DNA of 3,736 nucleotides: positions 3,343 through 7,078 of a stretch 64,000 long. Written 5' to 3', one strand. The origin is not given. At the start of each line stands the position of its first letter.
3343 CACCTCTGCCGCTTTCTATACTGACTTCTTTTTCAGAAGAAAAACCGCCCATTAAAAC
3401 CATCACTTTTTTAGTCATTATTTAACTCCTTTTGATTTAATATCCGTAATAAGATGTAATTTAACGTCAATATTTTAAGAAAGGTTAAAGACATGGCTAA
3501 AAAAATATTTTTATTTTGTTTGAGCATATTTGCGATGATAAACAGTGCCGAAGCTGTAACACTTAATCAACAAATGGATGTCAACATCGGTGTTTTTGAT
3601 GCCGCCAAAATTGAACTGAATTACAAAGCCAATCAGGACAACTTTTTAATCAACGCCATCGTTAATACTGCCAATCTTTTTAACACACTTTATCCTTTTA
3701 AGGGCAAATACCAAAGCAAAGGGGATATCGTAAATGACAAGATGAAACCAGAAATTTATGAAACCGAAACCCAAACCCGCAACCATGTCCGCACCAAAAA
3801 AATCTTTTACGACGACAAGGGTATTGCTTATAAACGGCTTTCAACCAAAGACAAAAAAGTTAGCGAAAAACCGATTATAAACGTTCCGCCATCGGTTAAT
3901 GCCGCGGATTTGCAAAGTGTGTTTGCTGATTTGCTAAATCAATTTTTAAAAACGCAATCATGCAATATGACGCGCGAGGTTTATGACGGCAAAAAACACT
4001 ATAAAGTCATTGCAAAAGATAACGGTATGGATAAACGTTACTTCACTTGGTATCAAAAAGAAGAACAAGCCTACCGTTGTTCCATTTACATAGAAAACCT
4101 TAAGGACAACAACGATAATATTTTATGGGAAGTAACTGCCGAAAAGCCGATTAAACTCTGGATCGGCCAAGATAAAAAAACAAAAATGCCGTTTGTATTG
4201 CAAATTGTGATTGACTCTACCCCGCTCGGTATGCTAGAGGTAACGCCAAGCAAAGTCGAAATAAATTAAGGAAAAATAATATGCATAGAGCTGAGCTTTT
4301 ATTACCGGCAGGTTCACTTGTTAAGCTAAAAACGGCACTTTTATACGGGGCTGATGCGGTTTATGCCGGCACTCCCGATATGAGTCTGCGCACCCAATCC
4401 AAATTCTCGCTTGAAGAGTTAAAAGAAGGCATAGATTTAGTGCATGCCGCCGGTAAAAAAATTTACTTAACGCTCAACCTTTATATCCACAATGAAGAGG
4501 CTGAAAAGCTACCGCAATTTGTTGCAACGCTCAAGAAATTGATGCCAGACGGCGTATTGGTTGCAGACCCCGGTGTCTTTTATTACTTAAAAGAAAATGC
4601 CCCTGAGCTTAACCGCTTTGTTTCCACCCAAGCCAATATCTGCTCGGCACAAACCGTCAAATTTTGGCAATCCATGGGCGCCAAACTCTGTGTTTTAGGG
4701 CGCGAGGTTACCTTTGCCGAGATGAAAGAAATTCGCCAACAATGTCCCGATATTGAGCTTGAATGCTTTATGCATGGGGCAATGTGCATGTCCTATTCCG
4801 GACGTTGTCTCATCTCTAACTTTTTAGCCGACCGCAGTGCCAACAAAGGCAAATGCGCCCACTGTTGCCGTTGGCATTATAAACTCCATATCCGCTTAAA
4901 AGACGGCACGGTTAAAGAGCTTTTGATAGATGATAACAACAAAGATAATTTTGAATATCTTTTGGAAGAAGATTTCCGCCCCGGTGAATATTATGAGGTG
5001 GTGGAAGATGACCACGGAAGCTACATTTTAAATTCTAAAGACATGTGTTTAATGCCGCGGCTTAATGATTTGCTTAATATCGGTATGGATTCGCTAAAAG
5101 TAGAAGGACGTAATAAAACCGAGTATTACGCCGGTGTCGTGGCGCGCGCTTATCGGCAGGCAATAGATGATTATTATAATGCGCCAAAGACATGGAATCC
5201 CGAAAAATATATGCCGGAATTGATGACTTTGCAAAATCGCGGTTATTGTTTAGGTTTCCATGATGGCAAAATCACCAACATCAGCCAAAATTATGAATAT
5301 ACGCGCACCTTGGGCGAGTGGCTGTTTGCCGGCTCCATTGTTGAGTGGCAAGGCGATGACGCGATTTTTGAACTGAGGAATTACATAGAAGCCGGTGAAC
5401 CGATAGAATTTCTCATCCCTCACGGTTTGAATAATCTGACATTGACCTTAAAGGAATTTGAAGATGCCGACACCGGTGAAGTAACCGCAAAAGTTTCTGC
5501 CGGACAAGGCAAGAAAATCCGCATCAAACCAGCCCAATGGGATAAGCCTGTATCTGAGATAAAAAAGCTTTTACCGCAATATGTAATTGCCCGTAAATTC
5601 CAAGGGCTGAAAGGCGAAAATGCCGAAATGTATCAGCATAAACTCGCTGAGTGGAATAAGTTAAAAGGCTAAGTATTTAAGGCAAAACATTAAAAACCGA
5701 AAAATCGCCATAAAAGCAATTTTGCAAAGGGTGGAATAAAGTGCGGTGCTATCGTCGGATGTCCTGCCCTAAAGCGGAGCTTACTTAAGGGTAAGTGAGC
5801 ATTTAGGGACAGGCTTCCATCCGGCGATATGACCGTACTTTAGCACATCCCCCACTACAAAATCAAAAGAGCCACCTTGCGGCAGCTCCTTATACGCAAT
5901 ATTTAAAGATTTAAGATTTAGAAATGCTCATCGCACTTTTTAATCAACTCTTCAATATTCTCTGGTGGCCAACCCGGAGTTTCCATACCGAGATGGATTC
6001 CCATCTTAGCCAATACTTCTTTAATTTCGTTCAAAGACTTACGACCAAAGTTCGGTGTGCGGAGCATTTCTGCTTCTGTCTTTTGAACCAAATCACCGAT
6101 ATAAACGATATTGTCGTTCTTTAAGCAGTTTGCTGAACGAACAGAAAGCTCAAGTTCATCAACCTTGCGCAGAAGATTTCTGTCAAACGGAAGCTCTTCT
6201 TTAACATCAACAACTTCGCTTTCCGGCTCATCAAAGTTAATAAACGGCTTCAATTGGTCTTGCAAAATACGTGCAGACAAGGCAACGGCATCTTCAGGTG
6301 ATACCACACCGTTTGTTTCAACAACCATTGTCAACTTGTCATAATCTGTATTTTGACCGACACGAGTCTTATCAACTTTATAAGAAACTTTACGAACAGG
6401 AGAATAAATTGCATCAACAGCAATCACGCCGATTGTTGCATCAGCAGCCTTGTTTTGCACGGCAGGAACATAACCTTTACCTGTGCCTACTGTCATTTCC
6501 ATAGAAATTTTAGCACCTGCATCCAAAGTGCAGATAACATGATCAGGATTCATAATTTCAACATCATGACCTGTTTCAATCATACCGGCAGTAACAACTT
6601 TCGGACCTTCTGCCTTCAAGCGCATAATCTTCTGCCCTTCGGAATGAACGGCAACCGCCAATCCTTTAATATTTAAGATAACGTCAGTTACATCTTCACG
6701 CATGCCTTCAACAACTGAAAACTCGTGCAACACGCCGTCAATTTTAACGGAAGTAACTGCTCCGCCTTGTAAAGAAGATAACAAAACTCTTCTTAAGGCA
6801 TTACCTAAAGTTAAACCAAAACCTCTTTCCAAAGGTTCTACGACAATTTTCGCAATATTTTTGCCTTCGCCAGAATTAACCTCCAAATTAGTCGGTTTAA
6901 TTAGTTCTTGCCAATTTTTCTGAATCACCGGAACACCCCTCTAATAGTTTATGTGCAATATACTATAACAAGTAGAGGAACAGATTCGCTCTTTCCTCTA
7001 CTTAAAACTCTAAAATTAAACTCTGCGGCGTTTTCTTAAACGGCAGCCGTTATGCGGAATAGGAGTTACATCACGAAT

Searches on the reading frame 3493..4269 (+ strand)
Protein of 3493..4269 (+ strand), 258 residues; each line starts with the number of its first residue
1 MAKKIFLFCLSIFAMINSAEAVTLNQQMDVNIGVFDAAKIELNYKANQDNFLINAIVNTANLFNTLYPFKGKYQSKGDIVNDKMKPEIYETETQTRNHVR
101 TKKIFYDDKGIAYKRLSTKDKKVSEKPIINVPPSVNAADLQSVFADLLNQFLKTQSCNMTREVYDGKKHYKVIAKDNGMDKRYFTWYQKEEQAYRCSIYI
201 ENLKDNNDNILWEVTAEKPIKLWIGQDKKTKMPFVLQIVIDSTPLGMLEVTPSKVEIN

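Call 20: search_protein_families(library=pfam, proteins=[window:3493-4269:+])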
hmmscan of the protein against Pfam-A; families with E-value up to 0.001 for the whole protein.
window:3493-4269:+ (258 aa): 1 family
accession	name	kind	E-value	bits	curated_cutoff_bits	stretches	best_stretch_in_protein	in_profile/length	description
PF11306.15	DUF3108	-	8.3e-12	45.8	26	1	29-240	3-199/209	Protein of unknown function (DUF3108)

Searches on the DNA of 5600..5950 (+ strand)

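Call 14: search_rna_families(source=window, start=5600, end=5950, threshold=evalue, max_evalue=10, show_alignments=2)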
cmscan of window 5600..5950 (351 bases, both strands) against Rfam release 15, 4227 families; matches with E-value up to 10: 2.
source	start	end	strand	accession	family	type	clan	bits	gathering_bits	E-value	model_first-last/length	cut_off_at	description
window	5858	5924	-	RF02059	STnc50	Gene; sRNA;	-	21.5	55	0.26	1-84/84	no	Salmonella enterica sRNA STnc40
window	5664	5815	+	RF02970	EGFOA-assoc-1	Gene; sRNA;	-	12.6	224.5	0.28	1-250/250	no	EGFOA-assoc-1 RNA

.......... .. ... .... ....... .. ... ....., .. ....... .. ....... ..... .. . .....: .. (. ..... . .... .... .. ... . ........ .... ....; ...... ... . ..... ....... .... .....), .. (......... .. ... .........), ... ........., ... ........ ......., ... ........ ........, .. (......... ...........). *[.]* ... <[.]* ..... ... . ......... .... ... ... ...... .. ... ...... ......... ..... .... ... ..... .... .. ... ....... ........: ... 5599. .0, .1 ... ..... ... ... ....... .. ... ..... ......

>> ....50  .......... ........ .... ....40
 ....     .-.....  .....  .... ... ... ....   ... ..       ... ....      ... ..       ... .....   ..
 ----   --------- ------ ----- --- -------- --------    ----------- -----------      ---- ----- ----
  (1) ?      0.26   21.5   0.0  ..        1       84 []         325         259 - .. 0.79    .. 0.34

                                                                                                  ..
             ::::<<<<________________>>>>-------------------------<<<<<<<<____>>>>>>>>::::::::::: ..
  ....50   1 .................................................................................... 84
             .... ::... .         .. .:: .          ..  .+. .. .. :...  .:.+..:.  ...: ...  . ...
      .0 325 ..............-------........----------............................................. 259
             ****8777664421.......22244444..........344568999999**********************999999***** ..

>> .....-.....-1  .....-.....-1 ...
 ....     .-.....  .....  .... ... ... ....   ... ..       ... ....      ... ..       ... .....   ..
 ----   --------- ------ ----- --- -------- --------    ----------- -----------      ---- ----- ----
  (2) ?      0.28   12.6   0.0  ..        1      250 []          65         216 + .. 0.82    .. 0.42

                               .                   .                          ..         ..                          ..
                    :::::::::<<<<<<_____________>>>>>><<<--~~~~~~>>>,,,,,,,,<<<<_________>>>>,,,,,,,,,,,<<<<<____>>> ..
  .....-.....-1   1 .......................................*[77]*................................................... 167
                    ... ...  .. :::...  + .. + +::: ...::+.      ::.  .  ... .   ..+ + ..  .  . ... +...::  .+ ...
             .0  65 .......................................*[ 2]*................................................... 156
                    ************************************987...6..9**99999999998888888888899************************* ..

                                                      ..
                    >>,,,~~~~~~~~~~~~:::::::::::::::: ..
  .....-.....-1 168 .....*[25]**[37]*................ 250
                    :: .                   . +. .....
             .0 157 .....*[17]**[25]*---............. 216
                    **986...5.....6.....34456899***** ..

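Call 76: search_dna_similar(query=window:5680-5860:+, collection=phages, mode=distant, max_evalue=1, max_rows=10)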
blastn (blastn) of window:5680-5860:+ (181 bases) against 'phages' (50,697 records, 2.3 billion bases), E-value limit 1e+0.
Records with a match: 43; places in all: 43; records where one place covers at least 80% of the query: 0.
Best place of each record, by identity: 95-99% 41; 80-90% 2.
By first word of the organism name: Bacteriophage 41; Bacillus 2.
By host as written in the record: Helicobacter cinaedi 40; Bacillus subtilis subsp. natto 2; Helicobacter cinaedi PAGU611 DNA genome 1.
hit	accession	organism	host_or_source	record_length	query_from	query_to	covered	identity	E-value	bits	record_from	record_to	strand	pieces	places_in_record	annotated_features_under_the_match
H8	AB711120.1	Bacillus phage PM1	Bacillus subtilis subsp. natto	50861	6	40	19%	85.7%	6e-1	39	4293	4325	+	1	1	hypothetical protein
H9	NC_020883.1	Bacillus phage PM1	Bacillus subtilis subsp. natto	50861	6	40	19%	85.7%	6e-1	39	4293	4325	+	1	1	tail spike protein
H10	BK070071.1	Bacteriophage sp.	Helicobacter cinaedi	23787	94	121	15%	96.4%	4e-3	47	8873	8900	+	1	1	hypothetical protein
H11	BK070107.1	Bacteriophage sp.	Helicobacter cinaedi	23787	94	121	15%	96.4%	4e-3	47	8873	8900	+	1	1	hypothetical protein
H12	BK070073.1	Bacteriophage sp.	Helicobacter cinaedi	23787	94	121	15%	96.4%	4e-3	47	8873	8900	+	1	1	hypothetical protein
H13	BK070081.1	Bacteriophage sp.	Helicobacter cinaedi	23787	94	121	15%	96.4%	4e-3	47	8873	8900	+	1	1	hypothetical protein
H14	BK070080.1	Bacteriophage sp.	Helicobacter cinaedi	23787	94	121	15%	96.4%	4e-3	47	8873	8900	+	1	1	hypothetical protein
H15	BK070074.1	Bacteriophage sp.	Helicobacter cinaedi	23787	94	121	15%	96.4%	4e-3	47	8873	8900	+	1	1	hypothetical protein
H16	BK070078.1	Bacteriophage sp.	Helicobacter cinaedi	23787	94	121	15%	96.4%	4e-3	47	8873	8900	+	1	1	hypothetical protein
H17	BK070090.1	Bacteriophage sp.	Helicobacter cinaedi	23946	94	121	15%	96.4%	4e-3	47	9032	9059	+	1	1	hypothetical protein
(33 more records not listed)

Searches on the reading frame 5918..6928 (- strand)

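Call 20: search_protein_families(library=pfam, proteins=[window:5918-6928:-])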
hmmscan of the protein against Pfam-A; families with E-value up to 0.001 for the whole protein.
window:5918-6928:- (336 aa): 3 families
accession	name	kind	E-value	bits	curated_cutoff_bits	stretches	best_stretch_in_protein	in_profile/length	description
PF01000.31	RNA_pol_A_bac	-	3.2e-37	127.8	33.9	1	61-176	1-119/119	RNA polymerase Rpb3/RpoA insert domain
PF03118.21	RNA_pol_A_CTD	-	1.8e-25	88.9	23.8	1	250-307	9-66/67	Bacterial RNA polymerase, alpha chain C terminal domain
PF01193.29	RNA_pol_L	-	1.5e-23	82.7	24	1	31-226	1-74/74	RNA polymerase Rpb3/Rpb11 dimerisation domain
